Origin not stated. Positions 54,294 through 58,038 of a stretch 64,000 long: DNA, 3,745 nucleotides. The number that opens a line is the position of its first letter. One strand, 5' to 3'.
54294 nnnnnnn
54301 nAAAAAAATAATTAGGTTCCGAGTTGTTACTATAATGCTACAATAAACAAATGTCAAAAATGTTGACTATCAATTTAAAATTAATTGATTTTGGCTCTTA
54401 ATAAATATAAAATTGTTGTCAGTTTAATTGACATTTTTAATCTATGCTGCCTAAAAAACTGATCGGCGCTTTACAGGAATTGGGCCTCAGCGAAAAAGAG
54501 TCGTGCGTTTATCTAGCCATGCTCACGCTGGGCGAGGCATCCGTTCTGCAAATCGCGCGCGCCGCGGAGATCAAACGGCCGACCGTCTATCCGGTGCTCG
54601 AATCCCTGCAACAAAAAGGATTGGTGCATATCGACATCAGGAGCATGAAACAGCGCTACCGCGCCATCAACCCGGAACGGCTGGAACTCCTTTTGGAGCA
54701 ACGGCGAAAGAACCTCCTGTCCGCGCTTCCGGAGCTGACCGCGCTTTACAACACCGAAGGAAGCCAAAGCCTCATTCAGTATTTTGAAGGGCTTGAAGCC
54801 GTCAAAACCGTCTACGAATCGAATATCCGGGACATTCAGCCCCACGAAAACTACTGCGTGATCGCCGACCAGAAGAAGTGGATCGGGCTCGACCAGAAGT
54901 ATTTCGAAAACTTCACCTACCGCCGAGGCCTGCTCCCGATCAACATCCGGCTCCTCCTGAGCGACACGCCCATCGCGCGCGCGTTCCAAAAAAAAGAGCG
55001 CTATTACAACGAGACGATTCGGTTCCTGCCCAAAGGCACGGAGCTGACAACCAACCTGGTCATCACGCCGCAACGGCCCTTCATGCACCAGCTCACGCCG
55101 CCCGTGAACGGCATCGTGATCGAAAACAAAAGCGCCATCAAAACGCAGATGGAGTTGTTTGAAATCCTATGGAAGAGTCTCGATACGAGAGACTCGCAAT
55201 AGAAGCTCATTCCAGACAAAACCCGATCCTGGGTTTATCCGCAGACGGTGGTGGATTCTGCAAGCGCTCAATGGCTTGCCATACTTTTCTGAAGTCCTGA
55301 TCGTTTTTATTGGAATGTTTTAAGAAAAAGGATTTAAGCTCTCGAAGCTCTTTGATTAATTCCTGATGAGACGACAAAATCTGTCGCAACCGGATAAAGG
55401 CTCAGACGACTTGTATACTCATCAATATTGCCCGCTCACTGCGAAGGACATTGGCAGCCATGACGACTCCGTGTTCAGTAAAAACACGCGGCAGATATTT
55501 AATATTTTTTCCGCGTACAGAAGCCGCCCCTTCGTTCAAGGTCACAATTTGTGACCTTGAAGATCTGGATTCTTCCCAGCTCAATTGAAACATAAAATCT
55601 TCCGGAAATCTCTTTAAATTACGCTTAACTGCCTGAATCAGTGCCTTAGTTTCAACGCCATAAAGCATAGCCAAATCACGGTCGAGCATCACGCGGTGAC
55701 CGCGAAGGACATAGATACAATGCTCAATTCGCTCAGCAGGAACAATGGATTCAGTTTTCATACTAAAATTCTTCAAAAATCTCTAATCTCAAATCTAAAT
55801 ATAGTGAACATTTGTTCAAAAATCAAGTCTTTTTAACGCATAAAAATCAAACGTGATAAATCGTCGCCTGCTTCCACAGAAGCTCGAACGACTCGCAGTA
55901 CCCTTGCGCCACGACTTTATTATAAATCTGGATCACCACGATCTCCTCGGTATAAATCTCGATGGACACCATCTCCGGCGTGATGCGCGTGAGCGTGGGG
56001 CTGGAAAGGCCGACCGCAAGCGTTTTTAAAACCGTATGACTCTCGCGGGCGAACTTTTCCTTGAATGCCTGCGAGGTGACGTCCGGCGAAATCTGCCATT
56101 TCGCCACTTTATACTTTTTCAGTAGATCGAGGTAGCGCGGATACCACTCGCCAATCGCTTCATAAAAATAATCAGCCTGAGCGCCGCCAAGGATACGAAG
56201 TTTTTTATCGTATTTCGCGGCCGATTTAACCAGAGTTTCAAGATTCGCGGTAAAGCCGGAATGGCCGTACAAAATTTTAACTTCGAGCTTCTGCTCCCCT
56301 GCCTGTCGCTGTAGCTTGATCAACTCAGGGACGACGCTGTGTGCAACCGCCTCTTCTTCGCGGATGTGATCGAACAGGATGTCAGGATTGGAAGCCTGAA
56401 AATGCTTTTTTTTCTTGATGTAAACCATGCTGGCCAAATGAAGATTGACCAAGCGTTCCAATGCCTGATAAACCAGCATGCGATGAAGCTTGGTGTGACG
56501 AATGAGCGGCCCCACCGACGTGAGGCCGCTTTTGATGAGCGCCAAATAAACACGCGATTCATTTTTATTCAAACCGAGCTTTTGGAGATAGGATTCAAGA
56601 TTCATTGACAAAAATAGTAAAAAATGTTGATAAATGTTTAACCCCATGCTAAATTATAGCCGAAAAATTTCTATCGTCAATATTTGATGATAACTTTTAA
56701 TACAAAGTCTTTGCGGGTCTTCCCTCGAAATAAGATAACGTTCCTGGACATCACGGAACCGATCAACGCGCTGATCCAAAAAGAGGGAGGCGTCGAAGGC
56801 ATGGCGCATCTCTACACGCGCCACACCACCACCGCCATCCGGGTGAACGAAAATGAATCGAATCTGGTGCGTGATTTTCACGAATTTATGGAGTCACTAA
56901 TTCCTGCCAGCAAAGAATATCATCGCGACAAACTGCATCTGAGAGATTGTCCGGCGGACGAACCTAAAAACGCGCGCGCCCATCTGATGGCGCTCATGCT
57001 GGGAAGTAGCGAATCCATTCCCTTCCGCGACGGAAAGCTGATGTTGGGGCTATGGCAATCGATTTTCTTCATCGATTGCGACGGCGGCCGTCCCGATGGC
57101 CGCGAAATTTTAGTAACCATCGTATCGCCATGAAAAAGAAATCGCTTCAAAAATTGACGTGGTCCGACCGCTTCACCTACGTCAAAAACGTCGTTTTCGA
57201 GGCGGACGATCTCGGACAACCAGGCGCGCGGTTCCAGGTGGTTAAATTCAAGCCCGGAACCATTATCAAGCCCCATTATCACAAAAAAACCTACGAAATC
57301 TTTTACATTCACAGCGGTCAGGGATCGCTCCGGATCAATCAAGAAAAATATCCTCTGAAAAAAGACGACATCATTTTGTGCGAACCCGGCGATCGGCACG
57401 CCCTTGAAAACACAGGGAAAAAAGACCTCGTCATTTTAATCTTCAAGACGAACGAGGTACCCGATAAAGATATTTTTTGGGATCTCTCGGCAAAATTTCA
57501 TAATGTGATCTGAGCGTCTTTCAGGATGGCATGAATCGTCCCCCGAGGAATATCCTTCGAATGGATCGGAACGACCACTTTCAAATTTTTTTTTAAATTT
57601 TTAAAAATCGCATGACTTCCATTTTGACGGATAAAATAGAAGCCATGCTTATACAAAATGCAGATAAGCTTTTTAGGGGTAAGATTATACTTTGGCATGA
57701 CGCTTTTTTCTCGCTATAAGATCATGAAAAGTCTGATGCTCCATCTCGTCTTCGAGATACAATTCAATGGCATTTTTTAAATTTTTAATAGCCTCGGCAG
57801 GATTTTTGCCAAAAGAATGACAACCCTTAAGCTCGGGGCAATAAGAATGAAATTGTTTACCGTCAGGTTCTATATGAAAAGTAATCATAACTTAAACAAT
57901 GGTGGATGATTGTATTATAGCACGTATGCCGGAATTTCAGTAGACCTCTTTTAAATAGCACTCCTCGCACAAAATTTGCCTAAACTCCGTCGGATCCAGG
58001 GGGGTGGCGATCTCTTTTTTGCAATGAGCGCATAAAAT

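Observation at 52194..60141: Accessory island with mirrored TrmB-regulator and Cys-rich-protein pairs interleaved with three toxin-antitoxin modules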

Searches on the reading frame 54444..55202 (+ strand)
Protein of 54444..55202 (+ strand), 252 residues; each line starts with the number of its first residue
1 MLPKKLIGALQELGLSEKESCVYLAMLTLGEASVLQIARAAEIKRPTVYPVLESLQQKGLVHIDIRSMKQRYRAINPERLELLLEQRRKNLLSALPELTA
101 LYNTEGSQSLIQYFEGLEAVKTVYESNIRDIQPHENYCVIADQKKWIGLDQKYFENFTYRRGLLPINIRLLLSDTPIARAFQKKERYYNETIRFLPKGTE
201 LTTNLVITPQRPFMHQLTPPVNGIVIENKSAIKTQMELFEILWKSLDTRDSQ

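Call 6: search_protein_families(library=pfam, max_evalue=0.1, proteins=[window:54444-55202:+])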
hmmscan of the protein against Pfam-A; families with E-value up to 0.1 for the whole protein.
window:54444-55202:+ (252 aa): 11 families
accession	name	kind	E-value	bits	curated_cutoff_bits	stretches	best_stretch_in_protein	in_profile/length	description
PF01978.25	TrmB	-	2.6e-18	66.1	25.6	1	10-78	1-68/68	Sugar-specific transcriptional regulator TrmB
PF09339.16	HTH_IclR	-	0.00083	19.5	22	1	31-62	18-49/52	IclR helix-turn-helix domain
PF13545.12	HTH_Crp_2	-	0.015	15.7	27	1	35-81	26-68/70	Crp-like helix-turn-helix domain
PF03551.20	PadR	-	0.017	15.5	27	1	41-67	27-53/75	Transcriptional regulator PadR-like family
PF13551.12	HTH_29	-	0.019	15.5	28.1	1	30-73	11-54/64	Winged helix-turn helix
PF24033.1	DUF7342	-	0.02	15.3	31.6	1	25-86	10-77/150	Family of unknown function (DUF7342)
PF01047.28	MarR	-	0.021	15.1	24.6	1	29-62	15-48/59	MarR family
PF24270.1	HTH_Cmi2_C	-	0.03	15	27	1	24-63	81-120/125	Cmi2, C-terminal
PF12840.13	HTH_20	-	0.03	14.7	27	1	26-62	12-49/51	Helix-turn-helix domain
PF01022.26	HTH_5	-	0.047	14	22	0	26-61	10-45/47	Bacterial regulatory protein, arsR family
PF16221.11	HTH_47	-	0.095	12.7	27.1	0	27-61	42-76/78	winged helix-turn-helix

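Call 7: search_protein_families(library=ncbifam, max_evalue=0.1, proteins=[window:54444-55202:+])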
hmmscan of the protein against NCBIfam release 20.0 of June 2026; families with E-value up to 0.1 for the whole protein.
window:54444-55202:+ (252 aa): 13 families
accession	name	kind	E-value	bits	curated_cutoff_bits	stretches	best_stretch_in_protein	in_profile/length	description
NF047390.1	TransRegTrmBL1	equivalog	1e-11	44.4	650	1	2-99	2-95/341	HTH-type sugar sensing transcriptional regulator TrmBL1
NF047392.1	TransRegTrmBHalo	equivalog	7.5e-07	28.5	500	1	11-80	14-82/349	HTH-type sugar sensing transcriptional regulator TrmB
NF053756.1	MreA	equivalog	0.00011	22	100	1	5-75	5-75/110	MreA family transcriptional regulator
TIGR01884.1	cas_HTH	subfamily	0.00015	21.2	60.2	1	14-63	139-188/202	CRISPR-associated CARF protein Csa3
NF041141.1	tran_reg_TrmBL2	equivalog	0.00023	20.7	530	1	5-85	5-86/264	HTH-type transcriptional regulator TrmBL2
NF007339.0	PRK09834.1-1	equivalog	0.00052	19.4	299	1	28-69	35-76/271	DNA-binding transcriptional regulator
NF040851.1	tran_reg_TrmB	equivalog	0.00085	18.6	600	1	2-78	3-78/338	HTH-type sugar-sensing transcriptional regulator TrmB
NF033788.1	HTH_metalloreg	subfamily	0.0013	18.5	55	1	24-80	17-74/77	metalloregulator ArsR/SmtB family transcription factor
NF053606.1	Sta1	subfamily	0.0089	16.1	80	1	14-66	17-69/100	Sta1 family transcriptional regulator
NF053881.1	TransRegDeoRBac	equivalog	0.016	14.4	420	1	33-74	22-63/311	DNA-binding transcriptional repressor DeoR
NF033545.0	transpos_IS630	equivalog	0.018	14.5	100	1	27-90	8-71/299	IS630 family transposase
NF033577.2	transpos_IS481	equivalog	0.036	13.6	224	1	31-95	13-80/284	IS481 family transposase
NF040939.2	trans_reg_lrs14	equivalog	0.066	13.3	90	0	14-65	18-70/103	Lrs14 family HTH-type transcriptional regulator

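Call 27: find_encoding_contigs(protein=window:54444-55202:+, flank=10000, max_places=4)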
Protein window:54444-55202:+ (252 aa): 1 contig read that carries it; 1 place shown.
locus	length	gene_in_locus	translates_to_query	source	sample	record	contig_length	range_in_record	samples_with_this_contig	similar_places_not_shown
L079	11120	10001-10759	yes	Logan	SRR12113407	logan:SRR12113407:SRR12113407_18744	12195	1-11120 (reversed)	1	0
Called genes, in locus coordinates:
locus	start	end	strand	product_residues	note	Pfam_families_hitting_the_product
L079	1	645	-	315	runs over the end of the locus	PF01073:3Beta_HSD, PF01370:Epimerase, PF02719:Polysacc_synt_2, PF04321:RmlD_sub_bind, PF07993:NAD_binding_4, PF13460:NAD_binding_10, PF16363:GDP_Man_Dehyd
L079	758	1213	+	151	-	-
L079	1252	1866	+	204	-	-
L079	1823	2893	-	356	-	-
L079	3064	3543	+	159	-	-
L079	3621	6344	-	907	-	PF26449:DUF8128, PF02534:T4SS-DNA_transf (faint), PF01935:DUF87, PF10412:TrwB_AAD_bind (weak), PF12696:TraG-D_C (weak)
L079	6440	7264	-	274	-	PF01261:AP_endonuc_2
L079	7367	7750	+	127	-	PF11136:DUF2889 (weak)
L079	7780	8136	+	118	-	-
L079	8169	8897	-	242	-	-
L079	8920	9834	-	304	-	-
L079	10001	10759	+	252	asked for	PF01978:TrmB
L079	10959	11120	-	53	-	?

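Call 34: search_protein_families(library=padloc, max_evalue=0.1, proteins=[window:54444-55202:+])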
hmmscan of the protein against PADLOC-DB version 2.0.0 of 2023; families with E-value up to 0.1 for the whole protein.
window:54444-55202:+ (252 aa): 9 families
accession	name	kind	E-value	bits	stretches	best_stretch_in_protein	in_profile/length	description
PDLC01268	CasR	-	2.3e-06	25.7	1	14-72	121-174/179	"CAS-I,CAS-II,CAS-III,CAS-IV,CAS-V,CAS-VI; associated_signaling"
PDLC01434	CasR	-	4.2e-05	21.5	1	14-62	125-172/191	"CAS-I,CAS-II,CAS-III,CAS-IV,CAS-V,CAS-VI; associated_signaling"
PDLC01044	Csa3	-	0.00014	19.8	1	15-66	134-183/194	Type I-A associated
PDLC01858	CARF3--CARF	-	0.00015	19.8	1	10-75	137-197/204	-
PDLC01438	Csa3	-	0.00021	19.5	1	22-106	152-232/305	"CAS-I,CAS-II,CAS-III,CAS-IV,CAS-V,CAS-VI; associated_signaling"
PDLC01849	CARF3--CARF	-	0.0011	16.7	1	13-63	134-183/197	-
PDLC01720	Csa3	-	0.0018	16.8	1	21-91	39-106/118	Csa3_1_CAS-I-II-III-IV-V-VI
PDLC01857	CARF3--CARF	-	0.0073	13.9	1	24-73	137-184/201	-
PDLC02972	SWIM_XIII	-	0.019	11.6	1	22-83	355-416/509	-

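Call 58: search_solved_structures(query=A3, max_evalue=0.01)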
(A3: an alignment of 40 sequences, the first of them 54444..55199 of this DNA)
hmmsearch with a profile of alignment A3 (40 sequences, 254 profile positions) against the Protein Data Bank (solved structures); distinct sequences matched with E-value up to 0.01: 10.
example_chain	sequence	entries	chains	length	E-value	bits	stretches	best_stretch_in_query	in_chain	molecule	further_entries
3qph_A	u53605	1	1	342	1.4e-14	57.6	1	4-159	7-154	TrmB, a global transcription regulator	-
5bqt_A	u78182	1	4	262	5.9e-10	42.4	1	11-251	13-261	Putative HTH-type transcriptional regulator TrmBL2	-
5box_A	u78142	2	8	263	6.2e-10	42.4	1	11-252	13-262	Putative HTH-type transcriptional regulator TrmBL2 | TrmBL2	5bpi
5bpd_A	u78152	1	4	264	6.2e-10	42.3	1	11-252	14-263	TrmBL2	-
1sfx_A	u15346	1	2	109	7.3e-09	38.8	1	5-84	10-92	Conserved hypothetical protein AF2008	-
2lvs_A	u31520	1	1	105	8.8e-07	32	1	28-69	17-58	Putative uncharacterized protein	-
1ku9_A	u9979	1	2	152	0.00047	23.1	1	12-132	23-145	hypothetical protein MJ223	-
1s3j_A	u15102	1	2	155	0.0013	21.6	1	5-69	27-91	YusO protein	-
9fa0_B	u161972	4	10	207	0.0015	21.5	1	11-68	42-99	ScoC | HTH-type transcriptional regulator Hpr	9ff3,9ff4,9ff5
1r22_A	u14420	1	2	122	0.0045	19.9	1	22-82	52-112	Transcriptional repressor smtB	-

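Call 94: search_protein_families(library=phrogs, max_evalue=0.001, proteins=[window:54444-55202:+])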
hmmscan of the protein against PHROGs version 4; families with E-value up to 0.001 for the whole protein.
window:54444-55202:+ (252 aa): 0 families

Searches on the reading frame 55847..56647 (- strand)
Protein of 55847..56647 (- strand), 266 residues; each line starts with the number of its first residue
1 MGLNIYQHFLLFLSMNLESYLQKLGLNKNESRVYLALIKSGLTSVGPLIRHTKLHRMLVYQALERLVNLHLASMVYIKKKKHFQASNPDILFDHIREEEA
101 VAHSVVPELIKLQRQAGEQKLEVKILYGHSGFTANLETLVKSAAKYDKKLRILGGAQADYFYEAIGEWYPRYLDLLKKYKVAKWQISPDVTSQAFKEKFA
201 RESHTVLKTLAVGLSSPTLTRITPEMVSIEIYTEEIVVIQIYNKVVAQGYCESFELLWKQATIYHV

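Call 6: search_protein_families(library=pfam, max_evalue=0.1, proteins=[window:55847-56647:-])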
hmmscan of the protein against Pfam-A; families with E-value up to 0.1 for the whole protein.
window:55847-56647:- (266 aa): 2 families
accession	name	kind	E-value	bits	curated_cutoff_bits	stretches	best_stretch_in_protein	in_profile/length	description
PF01978.25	TrmB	-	1.1e-08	35.3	25.6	1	21-88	1-67/68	Sugar-specific transcriptional regulator TrmB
PF08221.17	HTH_9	-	0.03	14.9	23.4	1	31-72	16-57/62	RNA polymerase III subunit RPC82 helix-turn-helix domain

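Call 7: search_protein_families(library=ncbifam, max_evalue=0.1, proteins=[window:55847-56647:-])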
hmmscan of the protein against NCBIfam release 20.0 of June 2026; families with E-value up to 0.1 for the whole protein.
window:55847-56647:- (266 aa): 2 families
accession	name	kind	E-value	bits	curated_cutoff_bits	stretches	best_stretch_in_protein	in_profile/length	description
NF047390.1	TransRegTrmBL1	equivalog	2.6e-06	26.7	650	1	20-143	9-133/341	HTH-type sugar sensing transcriptional regulator TrmBL1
NF053606.1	Sta1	subfamily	0.018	15.2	80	1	25-75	17-67/100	Sta1 family transcriptional regulator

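Call 34: search_protein_families(library=padloc, max_evalue=0.1, proteins=[window:55847-56647:-])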
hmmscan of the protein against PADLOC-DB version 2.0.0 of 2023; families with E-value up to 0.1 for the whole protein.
window:55847-56647:- (266 aa): 0 families

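Call 94: search_protein_families(library=phrogs, max_evalue=0.001, proteins=[window:55847-56647:-])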
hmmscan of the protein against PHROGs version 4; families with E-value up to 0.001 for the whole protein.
window:55847-56647:- (266 aa): 0 families

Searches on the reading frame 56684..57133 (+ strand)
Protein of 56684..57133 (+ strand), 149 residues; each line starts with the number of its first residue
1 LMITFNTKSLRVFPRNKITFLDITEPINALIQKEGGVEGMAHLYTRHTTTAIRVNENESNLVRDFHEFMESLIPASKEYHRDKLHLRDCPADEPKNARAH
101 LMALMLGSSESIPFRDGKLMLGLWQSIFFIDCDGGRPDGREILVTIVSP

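Call 6: search_protein_families(library=pfam, max_evalue=0.1, proteins=[window:56684-57133:+])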
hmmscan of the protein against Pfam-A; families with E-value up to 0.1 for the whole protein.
window:56684-57133:+ (149 aa): 1 family
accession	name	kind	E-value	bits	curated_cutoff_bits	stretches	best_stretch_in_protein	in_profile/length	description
PF01894.22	UPF0047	-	2e-32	112.2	27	1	22-146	1-117/117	Uncharacterised protein family UPF0047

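Call 29: find_encoding_contigs(protein=window:56684-57133:+, flank=10000, max_places=4)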
Protein window:56684-57133:+ (149 aa): no gene with exactly this product is on record in the collection.

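Call 34: search_protein_families(library=padloc, max_evalue=0.1, proteins=[window:56684-57133:+])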
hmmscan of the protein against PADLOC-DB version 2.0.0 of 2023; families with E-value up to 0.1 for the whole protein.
window:56684-57133:+ (149 aa): 0 families

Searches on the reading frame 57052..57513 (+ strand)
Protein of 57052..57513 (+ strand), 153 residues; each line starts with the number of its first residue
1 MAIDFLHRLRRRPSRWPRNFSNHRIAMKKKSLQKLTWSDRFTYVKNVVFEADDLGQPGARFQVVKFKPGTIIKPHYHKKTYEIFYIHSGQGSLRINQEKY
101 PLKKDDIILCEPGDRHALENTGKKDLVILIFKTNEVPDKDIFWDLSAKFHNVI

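Call 6: search_protein_families(library=pfam, max_evalue=0.1, proteins=[window:57052-57513:+])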
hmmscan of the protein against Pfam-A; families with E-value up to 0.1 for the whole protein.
window:57052-57513:+ (153 aa): 10 families
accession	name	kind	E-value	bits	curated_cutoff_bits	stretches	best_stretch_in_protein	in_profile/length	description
PF07883.17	Cupin_2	-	1e-17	64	27.2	1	63-129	2-67/70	Cupin domain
PF02311.25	AraC_binding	-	3.7e-11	43.3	21.1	1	71-127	15-70/135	AraC-like ligand binding domain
PF00190.28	Cupin_1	-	3.4e-06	27.1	22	1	58-135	32-117/151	Cupin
PF14667.12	Polysacc_synt_C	-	9.7e-06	26.1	28.7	1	60-136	19-102/111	Polysaccharide biosynthesis C-terminal domain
PF01050.24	MannoseP_isomer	-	0.00025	21.7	23.6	1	61-133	28-102/116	Mannose-6-phosphate isomerase C-terminal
PF14525.12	AraC_binding_2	-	0.0067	16.6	27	1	64-131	39-106/173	AraC-binding-like domain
PF11699.14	CENP-C_C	-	0.011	16.5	29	1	63-128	16-81/85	Mif2/CENP-C like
PF02735.22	Ku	-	0.04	14.3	25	0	31-83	47-106/190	Ku70/Ku80 beta-barrel domain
PF21621.3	MPI_cupin_dom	-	0.053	13.9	27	1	78-104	27-53/79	Mannose-6-phosphate isomerase, cupin domain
PF12973.13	Cupin_7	-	0.065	13.5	27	1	60-92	34-65/105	ChrR Cupin-like domain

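Call 34: search_protein_families(library=padloc, max_evalue=0.1, proteins=[window:57130-57513:+])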
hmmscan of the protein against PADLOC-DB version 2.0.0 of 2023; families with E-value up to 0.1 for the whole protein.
window:57130-57513:+ (127 aa): 0 families

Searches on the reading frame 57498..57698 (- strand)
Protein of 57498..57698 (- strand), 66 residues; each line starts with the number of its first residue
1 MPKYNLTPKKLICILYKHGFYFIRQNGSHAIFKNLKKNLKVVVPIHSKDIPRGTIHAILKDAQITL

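Call 6: search_protein_families(library=pfam, max_evalue=0.1, proteins=[window:57498-57698:-])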
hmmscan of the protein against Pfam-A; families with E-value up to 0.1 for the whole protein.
window:57498-57698:- (66 aa): 1 family
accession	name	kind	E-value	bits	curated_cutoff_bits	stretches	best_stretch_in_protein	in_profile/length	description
PF07927.17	HicA_toxin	-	2.7e-18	66.2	27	1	9-64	2-58/58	HicA toxin of bacterial toxin-antitoxin,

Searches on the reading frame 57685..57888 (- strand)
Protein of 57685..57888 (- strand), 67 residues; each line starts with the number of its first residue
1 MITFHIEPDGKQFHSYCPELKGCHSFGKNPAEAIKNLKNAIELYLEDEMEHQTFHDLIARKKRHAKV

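Call 6: search_protein_families(library=pfam, max_evalue=0.1, proteins=[window:57685-57888:-])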
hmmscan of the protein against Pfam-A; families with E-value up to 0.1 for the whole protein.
window:57685-57888:- (67 aa): 2 families
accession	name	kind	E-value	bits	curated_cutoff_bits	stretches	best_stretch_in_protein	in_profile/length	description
PF15919.11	HicB_lk_antitox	-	3.1e-06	27.8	27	1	6-53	5-53/123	HicB_like antitoxin of bacterial toxin-antitoxin system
PF21748.3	UPF0150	-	0.00017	21.9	27.3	1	4-46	12-54/64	UPF0150-like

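Call 30: find_encoding_contigs(protein=window:57685-57888:-, flank=10000, max_places=4)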
Protein window:57685-57888:- (67 aa): 1 contig read that carries it; 1 place shown.
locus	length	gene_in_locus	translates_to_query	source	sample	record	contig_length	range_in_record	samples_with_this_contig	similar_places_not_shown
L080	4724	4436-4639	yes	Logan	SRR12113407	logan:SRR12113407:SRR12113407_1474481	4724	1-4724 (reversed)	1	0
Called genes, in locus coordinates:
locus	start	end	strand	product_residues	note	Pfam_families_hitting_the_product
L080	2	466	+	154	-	?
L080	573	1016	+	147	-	PF01197:Ribosomal_L31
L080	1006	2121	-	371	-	PF13439:Glyco_transf_4, PF00534:Glycos_transf_1, PF13692:Glyco_trans_1_4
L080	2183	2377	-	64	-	-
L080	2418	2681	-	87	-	-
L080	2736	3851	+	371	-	-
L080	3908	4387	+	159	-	PF23477:zf_Tbcl_2 (weak)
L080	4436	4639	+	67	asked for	PF15919:HicB_lk_antitox (weak)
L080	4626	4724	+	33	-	?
